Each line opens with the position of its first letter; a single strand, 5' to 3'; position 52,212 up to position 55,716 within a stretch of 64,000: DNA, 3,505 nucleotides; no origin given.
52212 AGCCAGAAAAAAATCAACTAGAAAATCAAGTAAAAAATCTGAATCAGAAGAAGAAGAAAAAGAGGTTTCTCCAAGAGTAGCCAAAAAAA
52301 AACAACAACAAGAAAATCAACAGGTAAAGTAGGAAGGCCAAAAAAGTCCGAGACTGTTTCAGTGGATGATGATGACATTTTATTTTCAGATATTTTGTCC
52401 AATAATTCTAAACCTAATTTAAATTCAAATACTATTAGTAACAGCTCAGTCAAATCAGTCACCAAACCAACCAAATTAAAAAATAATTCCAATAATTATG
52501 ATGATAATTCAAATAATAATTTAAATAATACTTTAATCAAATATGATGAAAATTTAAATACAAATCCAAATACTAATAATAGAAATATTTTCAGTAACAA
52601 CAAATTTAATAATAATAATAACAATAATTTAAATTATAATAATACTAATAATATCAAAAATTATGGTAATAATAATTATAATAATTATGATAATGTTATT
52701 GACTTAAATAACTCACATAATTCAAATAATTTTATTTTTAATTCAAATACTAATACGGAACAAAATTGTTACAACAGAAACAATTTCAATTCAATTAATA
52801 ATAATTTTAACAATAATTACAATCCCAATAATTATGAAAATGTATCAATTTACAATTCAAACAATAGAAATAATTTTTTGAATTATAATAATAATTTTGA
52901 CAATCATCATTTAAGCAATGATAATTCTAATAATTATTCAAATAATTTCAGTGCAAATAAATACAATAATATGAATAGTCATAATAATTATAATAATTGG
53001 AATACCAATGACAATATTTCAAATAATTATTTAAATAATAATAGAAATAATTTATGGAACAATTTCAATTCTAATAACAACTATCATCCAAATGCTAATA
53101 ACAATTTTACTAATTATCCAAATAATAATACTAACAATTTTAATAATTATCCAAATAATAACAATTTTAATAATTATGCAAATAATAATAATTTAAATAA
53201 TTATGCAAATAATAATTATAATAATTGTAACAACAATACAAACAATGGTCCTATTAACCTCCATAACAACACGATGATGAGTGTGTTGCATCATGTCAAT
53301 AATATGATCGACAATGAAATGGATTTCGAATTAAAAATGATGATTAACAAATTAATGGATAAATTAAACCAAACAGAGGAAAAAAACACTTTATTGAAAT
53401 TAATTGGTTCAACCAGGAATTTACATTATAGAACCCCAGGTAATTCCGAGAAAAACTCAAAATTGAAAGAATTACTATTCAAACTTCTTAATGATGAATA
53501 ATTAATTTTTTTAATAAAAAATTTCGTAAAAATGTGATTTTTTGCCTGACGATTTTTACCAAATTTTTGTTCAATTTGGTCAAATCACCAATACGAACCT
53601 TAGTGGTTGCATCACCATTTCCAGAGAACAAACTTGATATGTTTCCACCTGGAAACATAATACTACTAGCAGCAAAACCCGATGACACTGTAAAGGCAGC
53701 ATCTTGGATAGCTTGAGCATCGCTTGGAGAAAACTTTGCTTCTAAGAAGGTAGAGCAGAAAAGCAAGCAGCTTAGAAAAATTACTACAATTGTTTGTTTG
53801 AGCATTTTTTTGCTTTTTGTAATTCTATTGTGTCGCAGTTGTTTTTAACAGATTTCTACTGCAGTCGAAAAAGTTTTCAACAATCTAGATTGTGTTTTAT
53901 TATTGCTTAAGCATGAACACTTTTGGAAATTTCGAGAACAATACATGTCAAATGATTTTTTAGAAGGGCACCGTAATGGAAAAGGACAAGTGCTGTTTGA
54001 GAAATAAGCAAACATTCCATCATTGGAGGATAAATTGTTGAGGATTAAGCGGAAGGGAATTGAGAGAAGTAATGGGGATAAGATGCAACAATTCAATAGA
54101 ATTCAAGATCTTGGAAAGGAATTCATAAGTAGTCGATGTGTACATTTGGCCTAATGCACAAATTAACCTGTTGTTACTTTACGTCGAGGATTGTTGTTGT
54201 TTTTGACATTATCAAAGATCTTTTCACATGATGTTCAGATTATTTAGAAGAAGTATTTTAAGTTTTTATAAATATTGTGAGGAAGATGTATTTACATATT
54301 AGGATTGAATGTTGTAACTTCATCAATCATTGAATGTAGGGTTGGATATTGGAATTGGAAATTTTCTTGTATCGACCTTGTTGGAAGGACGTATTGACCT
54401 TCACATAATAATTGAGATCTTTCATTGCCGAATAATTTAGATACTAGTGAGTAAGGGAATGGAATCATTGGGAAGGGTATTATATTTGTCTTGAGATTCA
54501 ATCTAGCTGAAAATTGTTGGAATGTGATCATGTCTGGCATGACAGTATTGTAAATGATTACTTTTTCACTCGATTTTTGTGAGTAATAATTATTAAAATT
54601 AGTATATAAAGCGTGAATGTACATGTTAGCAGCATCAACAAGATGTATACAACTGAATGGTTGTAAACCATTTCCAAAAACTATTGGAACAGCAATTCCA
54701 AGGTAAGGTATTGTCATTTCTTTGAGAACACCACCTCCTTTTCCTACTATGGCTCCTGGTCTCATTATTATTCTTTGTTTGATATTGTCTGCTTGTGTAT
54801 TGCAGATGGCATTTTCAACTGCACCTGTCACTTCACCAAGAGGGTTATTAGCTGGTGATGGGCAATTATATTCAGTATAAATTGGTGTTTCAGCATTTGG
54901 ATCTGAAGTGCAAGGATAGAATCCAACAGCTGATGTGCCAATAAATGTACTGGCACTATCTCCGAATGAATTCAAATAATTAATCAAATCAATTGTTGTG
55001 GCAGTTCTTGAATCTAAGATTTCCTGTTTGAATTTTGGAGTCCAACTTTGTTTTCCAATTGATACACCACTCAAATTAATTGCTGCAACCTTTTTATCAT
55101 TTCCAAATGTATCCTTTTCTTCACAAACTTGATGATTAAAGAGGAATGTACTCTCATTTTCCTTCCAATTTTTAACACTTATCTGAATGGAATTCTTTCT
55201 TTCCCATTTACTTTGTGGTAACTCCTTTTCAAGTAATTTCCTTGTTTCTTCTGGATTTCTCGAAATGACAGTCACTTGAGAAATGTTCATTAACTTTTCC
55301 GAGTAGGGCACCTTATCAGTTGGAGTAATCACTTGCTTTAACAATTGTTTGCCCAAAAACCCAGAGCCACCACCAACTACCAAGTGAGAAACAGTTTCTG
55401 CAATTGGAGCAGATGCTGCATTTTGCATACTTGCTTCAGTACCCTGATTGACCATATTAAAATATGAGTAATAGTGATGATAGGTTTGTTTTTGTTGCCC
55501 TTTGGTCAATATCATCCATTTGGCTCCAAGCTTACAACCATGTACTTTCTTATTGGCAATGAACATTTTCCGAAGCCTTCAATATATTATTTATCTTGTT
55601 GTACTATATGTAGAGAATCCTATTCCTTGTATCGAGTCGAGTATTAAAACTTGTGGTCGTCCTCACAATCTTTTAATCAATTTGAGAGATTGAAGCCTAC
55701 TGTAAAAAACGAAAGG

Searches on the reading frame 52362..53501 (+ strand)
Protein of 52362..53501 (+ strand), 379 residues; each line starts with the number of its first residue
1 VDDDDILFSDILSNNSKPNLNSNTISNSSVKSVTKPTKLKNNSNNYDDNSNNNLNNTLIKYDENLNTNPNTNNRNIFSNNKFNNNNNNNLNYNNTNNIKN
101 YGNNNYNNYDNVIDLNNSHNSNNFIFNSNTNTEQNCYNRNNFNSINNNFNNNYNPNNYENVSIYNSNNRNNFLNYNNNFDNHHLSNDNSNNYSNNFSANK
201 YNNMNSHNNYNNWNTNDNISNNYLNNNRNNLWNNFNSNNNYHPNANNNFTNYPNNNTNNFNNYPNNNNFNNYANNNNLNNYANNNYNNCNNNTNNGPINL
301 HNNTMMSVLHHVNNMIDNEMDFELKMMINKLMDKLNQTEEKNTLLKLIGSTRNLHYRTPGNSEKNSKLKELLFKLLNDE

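Call 32: search_protein_families(library=pfam, proteins=[window:52362-53501:+], max_evalue=0.1)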
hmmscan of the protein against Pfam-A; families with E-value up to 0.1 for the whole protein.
window:52362-53501:+ (379 aa): 0 families

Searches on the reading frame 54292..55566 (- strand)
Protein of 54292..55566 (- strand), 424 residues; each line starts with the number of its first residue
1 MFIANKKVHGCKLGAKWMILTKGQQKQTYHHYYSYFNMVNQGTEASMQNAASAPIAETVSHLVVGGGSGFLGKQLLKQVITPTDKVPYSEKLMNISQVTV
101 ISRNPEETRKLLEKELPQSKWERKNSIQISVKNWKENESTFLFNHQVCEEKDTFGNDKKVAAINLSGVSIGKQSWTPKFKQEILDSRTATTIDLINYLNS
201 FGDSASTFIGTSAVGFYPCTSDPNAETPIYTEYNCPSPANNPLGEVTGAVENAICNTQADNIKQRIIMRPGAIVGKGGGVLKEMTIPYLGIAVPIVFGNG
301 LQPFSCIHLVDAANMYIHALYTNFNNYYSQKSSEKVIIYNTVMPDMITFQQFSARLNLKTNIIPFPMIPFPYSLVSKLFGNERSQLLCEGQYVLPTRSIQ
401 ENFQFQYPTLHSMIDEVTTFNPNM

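Call 13: list_cluster_members(proteins=[window:54292-55566:-, window:51511-52332:+, window:17318-19399:-, window:24420-26750:-, window:31132-33357:+, window:22329-24401:+, window:36173-37228:-, window:5021-6244:-])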
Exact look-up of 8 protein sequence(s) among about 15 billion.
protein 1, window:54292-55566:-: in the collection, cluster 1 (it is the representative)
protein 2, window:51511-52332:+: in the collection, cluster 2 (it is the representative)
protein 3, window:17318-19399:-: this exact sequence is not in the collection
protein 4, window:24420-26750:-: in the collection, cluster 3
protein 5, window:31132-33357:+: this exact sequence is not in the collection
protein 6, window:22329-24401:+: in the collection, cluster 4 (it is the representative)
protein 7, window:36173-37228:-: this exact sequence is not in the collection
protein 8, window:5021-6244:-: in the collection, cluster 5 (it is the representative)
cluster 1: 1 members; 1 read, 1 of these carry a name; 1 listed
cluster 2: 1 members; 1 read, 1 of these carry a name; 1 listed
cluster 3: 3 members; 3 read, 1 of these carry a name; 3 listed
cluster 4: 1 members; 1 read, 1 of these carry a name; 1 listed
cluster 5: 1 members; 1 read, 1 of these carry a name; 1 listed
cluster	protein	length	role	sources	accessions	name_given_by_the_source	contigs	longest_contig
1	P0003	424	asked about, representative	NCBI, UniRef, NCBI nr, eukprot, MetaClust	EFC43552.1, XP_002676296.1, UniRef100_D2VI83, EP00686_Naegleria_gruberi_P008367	hypothetical protein NAEGRDRAFT_58293 [Naegleria gruberi] | DUF1731 domain-containing protein n=1 Tax=Naegleria gruberi TaxID=5762 RepID=D2VI83_NAEGR | uncharacterized protein NAEGRDRAFT_58293 [Naegleria gruberi]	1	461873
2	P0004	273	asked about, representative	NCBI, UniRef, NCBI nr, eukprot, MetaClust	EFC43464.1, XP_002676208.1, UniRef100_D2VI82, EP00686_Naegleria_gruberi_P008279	predicted protein [Naegleria gruberi] | Predicted protein n=1 Tax=Naegleria gruberi TaxID=5762 RepID=D2VI82_NAEGR | uncharacterized protein NAEGRDRAFT_68595 [Naegleria gruberi]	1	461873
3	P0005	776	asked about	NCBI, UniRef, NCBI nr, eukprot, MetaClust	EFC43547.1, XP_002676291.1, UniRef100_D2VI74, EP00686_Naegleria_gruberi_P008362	BRCT domain-containing protein [Naegleria gruberi] | BRCT domain-containing protein n=1 Tax=Naegleria gruberi TaxID=5762 RepID=D2VI74_NAEGR | XP_002676291.1 BRCT domain-containing protein [Naegleria gruberi strain NEG-M]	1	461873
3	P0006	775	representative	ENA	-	-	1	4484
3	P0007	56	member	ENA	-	-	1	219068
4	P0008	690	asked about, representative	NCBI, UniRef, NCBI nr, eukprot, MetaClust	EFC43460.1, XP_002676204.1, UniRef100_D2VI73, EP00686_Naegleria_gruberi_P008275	predicted protein [Naegleria gruberi] | Predicted protein n=1 Tax=Naegleria gruberi TaxID=5762 RepID=D2VI73_NAEGR | uncharacterized protein NAEGRDRAFT_49754 [Naegleria gruberi]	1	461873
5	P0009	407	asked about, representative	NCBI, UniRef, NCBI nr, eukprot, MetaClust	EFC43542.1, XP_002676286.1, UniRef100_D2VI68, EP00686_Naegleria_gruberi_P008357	predicted protein [Naegleria gruberi] | Predicted protein n=1 Tax=Naegleria gruberi TaxID=5762 RepID=D2VI68_NAEGR | uncharacterized protein NAEGRDRAFT_49749 [Naegleria gruberi]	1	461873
